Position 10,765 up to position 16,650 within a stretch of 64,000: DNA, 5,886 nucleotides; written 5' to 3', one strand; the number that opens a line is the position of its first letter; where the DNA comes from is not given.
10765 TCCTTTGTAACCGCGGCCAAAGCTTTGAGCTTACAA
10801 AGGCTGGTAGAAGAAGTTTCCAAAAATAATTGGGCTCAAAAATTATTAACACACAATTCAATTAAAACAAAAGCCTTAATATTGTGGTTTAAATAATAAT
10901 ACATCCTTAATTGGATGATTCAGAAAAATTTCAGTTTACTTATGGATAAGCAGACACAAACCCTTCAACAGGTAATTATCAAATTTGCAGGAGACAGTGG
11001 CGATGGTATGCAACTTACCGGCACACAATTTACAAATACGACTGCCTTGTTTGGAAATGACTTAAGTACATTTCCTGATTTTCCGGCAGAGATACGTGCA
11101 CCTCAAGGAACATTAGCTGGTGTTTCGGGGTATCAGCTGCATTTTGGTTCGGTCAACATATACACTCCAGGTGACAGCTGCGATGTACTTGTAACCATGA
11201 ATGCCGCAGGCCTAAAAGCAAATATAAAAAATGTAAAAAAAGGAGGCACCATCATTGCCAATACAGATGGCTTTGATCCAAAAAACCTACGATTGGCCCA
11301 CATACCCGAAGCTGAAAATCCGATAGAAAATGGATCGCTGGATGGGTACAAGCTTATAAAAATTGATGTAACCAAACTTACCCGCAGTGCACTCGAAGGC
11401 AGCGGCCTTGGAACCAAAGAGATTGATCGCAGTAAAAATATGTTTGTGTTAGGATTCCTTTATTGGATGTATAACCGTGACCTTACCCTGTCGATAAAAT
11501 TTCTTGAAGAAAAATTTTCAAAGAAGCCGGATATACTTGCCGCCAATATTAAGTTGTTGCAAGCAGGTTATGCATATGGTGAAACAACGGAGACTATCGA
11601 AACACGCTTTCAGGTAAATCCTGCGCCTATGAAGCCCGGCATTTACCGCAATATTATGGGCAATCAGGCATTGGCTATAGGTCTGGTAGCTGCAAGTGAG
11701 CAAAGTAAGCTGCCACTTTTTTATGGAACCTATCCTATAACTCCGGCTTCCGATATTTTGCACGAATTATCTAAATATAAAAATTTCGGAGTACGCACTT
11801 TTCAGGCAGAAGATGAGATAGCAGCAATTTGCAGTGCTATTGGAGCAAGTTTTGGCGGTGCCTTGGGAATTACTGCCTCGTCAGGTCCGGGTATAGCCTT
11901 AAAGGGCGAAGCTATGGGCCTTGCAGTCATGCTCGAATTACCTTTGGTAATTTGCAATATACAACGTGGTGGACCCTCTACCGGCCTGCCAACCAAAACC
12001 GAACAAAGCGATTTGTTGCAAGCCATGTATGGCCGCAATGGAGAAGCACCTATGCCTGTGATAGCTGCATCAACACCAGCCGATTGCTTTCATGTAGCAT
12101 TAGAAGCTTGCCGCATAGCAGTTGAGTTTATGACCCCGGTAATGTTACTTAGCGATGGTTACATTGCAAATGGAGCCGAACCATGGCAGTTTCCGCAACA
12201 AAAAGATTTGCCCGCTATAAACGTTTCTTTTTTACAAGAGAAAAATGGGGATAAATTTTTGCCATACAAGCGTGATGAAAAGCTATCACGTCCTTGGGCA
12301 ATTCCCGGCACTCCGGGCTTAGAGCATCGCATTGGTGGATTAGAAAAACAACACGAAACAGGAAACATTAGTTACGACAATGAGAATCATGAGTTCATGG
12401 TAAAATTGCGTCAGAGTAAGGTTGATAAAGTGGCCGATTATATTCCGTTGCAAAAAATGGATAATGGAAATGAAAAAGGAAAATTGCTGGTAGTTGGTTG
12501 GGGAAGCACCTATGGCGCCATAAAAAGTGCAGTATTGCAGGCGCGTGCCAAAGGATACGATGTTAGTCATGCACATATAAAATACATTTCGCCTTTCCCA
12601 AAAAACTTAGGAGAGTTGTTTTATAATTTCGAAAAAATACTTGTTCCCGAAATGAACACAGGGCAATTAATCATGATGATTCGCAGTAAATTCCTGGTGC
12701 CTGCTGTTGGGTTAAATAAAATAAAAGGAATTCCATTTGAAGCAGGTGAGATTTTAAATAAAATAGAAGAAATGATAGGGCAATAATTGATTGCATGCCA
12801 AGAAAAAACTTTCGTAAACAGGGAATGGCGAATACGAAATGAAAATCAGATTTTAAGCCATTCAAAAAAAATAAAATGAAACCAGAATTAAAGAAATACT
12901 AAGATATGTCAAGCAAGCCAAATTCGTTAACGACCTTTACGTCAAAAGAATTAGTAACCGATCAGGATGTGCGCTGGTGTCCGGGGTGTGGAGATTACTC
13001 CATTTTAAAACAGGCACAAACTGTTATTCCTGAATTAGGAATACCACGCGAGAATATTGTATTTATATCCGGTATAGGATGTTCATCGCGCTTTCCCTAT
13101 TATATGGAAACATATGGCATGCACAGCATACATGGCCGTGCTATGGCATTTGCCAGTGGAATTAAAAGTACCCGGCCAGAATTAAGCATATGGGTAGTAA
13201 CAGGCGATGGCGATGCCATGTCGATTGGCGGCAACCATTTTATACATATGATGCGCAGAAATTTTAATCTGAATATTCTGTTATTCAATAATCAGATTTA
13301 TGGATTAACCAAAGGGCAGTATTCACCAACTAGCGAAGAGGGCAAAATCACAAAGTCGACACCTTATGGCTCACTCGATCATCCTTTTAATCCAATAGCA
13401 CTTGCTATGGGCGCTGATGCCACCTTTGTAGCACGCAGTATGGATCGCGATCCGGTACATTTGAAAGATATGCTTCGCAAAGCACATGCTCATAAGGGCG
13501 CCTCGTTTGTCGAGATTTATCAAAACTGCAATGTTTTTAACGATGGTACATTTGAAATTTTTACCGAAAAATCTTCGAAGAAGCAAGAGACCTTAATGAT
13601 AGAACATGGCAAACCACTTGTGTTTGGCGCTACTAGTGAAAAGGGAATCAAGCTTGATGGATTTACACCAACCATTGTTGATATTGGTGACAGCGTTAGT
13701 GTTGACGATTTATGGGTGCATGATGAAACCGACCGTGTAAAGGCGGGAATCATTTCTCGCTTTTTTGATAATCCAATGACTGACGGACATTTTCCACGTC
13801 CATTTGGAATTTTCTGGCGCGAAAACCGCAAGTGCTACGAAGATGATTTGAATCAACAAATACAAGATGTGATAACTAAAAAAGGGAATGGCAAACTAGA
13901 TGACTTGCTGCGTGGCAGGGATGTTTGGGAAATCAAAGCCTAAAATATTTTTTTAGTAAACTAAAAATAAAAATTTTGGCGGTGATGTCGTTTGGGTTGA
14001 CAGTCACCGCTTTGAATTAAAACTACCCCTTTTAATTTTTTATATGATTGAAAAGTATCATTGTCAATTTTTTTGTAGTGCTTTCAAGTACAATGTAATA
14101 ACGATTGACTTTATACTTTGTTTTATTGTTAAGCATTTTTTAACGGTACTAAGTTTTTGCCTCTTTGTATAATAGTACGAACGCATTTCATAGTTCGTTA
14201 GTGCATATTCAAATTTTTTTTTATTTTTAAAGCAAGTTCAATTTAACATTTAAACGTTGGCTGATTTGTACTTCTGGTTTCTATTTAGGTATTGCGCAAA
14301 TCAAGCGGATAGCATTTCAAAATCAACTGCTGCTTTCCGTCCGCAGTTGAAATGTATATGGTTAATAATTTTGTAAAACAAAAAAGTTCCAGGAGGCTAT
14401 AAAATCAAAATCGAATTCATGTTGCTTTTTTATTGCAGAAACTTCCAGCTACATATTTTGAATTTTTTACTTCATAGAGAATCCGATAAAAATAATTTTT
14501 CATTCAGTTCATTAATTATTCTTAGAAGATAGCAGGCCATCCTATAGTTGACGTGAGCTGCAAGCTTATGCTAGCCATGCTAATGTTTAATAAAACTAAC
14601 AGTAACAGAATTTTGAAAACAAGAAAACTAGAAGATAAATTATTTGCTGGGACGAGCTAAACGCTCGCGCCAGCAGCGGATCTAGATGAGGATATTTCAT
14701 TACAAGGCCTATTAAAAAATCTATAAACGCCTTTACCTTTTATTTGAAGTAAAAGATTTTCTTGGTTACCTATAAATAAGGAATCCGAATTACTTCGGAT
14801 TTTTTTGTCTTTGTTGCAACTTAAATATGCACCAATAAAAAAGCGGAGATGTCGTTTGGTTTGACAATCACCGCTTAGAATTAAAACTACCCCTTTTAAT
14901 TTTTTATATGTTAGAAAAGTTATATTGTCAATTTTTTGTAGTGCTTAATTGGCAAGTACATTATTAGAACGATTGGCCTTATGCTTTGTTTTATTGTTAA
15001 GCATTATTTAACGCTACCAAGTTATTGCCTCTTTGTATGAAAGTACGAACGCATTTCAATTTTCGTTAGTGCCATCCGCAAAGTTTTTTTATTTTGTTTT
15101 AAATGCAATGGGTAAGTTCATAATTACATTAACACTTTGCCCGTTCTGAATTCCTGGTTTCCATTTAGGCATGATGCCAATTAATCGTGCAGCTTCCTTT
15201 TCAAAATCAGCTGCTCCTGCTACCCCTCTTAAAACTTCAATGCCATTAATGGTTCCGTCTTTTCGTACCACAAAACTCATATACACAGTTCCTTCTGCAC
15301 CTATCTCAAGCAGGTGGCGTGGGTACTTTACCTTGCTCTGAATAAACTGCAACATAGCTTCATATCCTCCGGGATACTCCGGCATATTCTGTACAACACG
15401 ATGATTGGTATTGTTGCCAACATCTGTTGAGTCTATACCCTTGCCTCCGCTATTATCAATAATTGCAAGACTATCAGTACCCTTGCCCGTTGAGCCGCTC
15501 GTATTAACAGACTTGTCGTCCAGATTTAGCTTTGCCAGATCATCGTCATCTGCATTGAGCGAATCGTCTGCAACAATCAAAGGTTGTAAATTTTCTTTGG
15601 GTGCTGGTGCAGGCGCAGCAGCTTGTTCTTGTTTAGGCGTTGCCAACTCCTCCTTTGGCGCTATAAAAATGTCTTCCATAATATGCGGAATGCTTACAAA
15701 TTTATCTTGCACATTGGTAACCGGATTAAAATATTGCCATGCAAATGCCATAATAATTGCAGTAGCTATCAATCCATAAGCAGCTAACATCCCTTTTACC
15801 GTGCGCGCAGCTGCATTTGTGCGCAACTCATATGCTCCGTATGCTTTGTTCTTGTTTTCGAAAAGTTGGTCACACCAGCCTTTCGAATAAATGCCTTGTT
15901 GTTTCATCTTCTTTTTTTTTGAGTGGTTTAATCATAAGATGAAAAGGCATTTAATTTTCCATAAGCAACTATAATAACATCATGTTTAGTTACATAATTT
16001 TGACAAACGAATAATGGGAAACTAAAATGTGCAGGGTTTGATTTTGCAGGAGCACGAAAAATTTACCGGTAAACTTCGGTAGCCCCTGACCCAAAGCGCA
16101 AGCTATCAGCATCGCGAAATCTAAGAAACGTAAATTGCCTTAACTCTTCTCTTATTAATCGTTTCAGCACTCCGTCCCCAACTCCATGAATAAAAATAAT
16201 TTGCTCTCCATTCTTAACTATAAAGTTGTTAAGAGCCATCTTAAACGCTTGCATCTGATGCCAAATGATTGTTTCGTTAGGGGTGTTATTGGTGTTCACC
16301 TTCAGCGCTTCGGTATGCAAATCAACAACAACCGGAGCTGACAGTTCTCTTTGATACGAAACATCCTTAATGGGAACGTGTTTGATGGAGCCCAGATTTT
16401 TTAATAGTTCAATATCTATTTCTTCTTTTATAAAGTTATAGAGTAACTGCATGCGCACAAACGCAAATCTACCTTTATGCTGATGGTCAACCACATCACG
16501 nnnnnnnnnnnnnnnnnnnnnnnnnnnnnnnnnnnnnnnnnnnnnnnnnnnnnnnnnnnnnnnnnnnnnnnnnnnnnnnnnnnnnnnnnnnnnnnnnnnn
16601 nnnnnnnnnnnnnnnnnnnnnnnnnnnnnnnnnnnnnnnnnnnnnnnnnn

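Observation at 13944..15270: Degenerate ~870 bp segmental duplication of the tonB 3' end plus its conserved 3' flank, between the convergent korB and tonB genes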

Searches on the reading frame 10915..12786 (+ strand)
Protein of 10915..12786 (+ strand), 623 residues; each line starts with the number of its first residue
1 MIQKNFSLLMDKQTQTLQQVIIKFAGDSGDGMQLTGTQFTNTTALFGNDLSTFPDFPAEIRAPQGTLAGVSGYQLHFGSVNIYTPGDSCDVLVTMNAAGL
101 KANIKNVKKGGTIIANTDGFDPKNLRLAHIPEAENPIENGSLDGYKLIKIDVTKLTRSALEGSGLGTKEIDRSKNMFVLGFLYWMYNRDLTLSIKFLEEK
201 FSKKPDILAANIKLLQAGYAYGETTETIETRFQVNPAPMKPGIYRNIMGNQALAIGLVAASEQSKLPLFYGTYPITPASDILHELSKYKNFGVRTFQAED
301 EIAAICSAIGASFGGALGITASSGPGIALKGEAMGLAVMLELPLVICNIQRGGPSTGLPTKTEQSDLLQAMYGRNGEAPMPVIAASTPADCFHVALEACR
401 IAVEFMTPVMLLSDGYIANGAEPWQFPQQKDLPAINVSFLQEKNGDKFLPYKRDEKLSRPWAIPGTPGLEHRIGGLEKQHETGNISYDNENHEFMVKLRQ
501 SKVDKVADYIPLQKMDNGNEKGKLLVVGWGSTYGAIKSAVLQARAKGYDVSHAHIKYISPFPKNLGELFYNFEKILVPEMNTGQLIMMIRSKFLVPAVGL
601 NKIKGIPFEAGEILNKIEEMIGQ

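Call 10: search_protein_families(library=pfam, proteins=[window:10915-12786:+])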
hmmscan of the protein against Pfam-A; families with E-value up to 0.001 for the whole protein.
window:10915-12786:+ (623 aa): 3 families
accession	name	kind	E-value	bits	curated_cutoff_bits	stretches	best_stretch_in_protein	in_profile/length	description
PF01855.24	POR_N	-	6.3e-53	180.3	27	1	269-480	10-220/231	Pyruvate flavodoxin/ferredoxin oxidoreductase, thiamine diP-bdg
PF01558.24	POR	-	3.7e-25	89.5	27.4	1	29-220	2-173/173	Pyruvate ferredoxin/flavodoxin oxidoreductase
PF17147.9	PFOR_II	-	8.4e-09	36.2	27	1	524-592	3-77/102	Pyruvate:ferredoxin oxidoreductase core domain II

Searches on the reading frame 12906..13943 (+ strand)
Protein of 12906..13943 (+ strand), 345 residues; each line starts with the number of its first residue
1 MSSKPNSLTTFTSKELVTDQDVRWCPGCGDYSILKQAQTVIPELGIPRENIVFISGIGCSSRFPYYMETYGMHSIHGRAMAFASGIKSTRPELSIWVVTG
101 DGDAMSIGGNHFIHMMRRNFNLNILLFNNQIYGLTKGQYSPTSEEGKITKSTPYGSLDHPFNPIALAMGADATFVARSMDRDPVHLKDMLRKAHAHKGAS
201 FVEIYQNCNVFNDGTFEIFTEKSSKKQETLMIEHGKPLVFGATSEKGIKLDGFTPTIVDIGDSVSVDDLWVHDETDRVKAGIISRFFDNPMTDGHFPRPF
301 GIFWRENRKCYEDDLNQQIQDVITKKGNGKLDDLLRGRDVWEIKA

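Call 10: search_protein_families(library=pfam, proteins=[window:12906-13943:+])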
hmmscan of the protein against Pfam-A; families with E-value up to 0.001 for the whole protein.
window:12906-13943:+ (345 aa): 1 family
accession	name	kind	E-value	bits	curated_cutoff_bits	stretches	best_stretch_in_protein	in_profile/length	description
PF02775.26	TPP_enzyme_C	-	5.9e-30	104.5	21.9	1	57-204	2-151/151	Thiamine pyrophosphate enzyme, C-terminal TPP binding domain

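Call 23: find_homologous_proteins(query=window:12906-13940:+, max_evalue=1e-100)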
Query window:12906-13940:+ (345 aa): 7958 proteins with E <= 1e-100 among 8000 candidates; the best 120 are listed.
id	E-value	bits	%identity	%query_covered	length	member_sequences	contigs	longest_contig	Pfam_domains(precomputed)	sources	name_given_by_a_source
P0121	1.7e-236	802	99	100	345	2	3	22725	PF02775.27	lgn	-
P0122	2.9e-200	683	84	97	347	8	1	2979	PF02775.27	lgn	-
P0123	2.2e-193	660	81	97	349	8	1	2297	PF02775.27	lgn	-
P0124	5.2e-192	656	81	97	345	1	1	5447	PF02775.27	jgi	jgi:2-oxoglutarate ferredoxin oxidoreductase subunit beta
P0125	9.1e-191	652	80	97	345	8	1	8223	PF02775.27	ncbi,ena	-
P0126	1.2e-190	651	79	98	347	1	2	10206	PF02775.27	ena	-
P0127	2.5e-190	650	81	97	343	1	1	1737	PF02775.27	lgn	-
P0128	2.6e-190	650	80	98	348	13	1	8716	PF02775.27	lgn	-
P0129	3.3e-190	650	77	98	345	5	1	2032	PF02775.27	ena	-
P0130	3.3e-190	650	80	97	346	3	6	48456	PF02775.27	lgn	-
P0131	4.4e-190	649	79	97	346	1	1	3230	PF02775.27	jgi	jgi:2-oxoglutarate ferredoxin oxidoreductase subunit beta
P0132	5.9e-190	649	78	99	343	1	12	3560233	PF02775.27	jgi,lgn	jgi:2-oxoglutarate ferredoxin oxidoreductase subunit beta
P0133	9.1e-190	648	80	97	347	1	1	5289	PF02775.27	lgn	-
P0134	1.0e-189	648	79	97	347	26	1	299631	PF02775.27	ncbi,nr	ncbi:MAG: 2-oxoacid:ferredoxin oxidoreductase subunit beta [Bacteroidetes bacterium]|nr:2-oxoacid:fe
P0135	1.6e-189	647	80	97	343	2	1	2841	PF02775.27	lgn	-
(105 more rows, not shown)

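Call 34: find_encoding_contigs(protein=P0122, flank=10000, max_places=3)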
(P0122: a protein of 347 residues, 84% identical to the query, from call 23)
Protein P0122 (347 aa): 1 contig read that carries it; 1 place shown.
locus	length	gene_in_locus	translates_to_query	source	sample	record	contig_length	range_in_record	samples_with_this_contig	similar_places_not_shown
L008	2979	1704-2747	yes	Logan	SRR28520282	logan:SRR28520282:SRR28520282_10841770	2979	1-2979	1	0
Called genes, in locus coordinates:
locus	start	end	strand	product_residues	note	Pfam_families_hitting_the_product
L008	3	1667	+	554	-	?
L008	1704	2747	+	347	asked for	PF02775:TPP_enzyme_C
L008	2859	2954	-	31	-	-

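Call 35: find_encoding_contigs(protein=P0130, flank=10000, max_places=3)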
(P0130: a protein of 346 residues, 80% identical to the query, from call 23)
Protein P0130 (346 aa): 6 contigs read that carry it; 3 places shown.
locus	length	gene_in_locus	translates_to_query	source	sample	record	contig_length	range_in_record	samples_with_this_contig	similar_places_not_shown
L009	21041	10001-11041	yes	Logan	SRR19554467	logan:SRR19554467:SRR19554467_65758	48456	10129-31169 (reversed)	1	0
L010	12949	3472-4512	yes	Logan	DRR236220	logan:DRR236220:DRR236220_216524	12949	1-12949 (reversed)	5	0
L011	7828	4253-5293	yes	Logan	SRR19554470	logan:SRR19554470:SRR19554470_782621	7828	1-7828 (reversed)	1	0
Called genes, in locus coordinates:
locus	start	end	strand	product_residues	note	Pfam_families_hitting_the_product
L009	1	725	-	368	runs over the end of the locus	PF13692:Glyco_trans_1_4 (weak)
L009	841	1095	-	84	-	-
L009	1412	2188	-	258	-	-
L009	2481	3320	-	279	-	PF10137:CAP12-PCTIR_TIR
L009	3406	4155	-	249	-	-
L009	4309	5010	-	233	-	-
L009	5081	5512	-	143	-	-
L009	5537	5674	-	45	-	-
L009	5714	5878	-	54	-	-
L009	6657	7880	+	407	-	PF15902:Sortilin-Vps10 (faint), PF25852:DUF6242_C (weak), PF14870:PSII_BNR (weak), PF18962:Por_Secre_tail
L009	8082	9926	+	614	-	PF01558:POR, PF01855:POR_N, PF17147:PFOR_II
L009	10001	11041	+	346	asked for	PF02775:TPP_enzyme_C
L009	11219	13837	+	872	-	PF00041:fn3 (faint), PF13585:CHU_C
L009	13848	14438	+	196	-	PF00677:Lum_binding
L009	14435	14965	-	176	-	PF00072:Response_reg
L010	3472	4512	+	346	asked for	PF02775:TPP_enzyme_C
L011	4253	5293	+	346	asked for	PF02775:TPP_enzyme_C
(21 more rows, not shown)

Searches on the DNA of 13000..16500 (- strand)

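Call 4: search_rna_families(source=window, start=13000, end=16500, threshold=evalue, max_evalue=5, show_alignments=3)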
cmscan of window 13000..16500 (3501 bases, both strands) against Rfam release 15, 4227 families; matches with E-value up to 5: 2.
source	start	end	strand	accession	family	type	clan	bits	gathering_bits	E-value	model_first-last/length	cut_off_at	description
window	14528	14684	+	RF03068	RT-3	Gene; sRNA;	-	20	40.5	0.092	1-148/148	no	RT-3 RNA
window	13818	13956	+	RF01969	RMST_8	Gene; lncRNA;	-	18.4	80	3.7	1-143/143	no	Rhabdomyosarcoma 2 associated transcript conserved region 8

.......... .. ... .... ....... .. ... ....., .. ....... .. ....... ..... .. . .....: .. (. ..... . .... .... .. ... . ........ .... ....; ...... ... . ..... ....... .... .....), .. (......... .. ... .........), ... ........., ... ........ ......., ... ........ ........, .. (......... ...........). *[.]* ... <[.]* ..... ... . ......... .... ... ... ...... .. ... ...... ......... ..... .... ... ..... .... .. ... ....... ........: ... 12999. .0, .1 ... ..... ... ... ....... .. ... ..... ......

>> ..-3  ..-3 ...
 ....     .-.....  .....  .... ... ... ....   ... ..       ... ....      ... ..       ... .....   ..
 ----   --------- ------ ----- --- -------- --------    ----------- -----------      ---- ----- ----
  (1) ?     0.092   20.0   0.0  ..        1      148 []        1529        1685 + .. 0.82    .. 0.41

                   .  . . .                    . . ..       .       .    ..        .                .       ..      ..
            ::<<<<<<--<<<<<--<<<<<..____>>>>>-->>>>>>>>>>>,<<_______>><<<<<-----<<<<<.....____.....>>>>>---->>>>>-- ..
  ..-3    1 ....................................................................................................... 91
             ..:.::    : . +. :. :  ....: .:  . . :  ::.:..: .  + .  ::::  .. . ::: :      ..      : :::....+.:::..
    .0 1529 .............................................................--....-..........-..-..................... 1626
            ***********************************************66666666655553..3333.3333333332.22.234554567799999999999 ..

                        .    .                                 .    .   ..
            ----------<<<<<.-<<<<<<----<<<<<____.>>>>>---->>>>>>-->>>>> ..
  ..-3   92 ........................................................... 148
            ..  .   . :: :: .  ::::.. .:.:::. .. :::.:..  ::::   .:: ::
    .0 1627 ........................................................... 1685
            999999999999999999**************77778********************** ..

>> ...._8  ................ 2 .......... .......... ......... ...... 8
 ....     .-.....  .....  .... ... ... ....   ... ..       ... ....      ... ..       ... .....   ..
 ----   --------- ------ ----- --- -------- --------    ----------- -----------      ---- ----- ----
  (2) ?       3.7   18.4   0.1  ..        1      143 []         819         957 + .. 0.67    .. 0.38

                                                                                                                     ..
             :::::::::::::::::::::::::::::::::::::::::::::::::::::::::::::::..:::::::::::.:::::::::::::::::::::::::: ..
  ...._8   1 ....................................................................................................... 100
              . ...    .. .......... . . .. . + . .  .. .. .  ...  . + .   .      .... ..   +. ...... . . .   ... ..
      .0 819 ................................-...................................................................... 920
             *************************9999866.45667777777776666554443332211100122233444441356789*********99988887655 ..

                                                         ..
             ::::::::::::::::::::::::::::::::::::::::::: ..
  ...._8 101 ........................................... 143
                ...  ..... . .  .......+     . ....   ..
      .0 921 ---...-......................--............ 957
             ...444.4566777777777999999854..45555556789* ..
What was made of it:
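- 14382..14777 (.): Region X: unique non-coding sequence of unknown origin separating the two copies. Sub-threshold RT-3 hit at 14528-14684 (20 bits against a gathering score of 40.5, call 4).
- On Any Rfam 15 RNA family: No hit overlaps the unit even at E<=5 in window 13000-16500 (call 4).
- Closest known: Rfam RT-3 RNA. Same: There is a weak full-length match at 14528-14684 (20 bits, E=0.09, call 4).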

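Call 46: search_rna_families(sources=[L005], threshold=evalue, max_evalue=1)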
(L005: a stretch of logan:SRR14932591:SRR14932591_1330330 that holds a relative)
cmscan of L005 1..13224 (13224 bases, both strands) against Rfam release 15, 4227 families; matches with E-value up to 1: 1.
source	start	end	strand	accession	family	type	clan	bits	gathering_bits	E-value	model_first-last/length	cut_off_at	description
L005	6316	6418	+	RF01443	S_pombe_snR91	Gene; snRNA; snoRNA; HACA-box;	-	26.3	50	0.4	1-144/144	no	small nucleolar RNA snR91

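Call 63: search_dna_similar(query=window:13944-15095:+, collection=plasmids, mode=distant, max_evalue=0.001, max_rows=10)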
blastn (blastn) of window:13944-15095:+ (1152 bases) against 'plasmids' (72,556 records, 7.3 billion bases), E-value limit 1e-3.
No match.

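Call 64: search_dna_similar(query=window:13944-15095:+, collection=phages, mode=distant, max_evalue=0.001, max_rows=10)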
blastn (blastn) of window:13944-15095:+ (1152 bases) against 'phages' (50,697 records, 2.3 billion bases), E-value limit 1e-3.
No match.
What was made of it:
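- Tried and rejected: Distant-mode blastn against plasmids and phages found no match (calls 63, 64).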
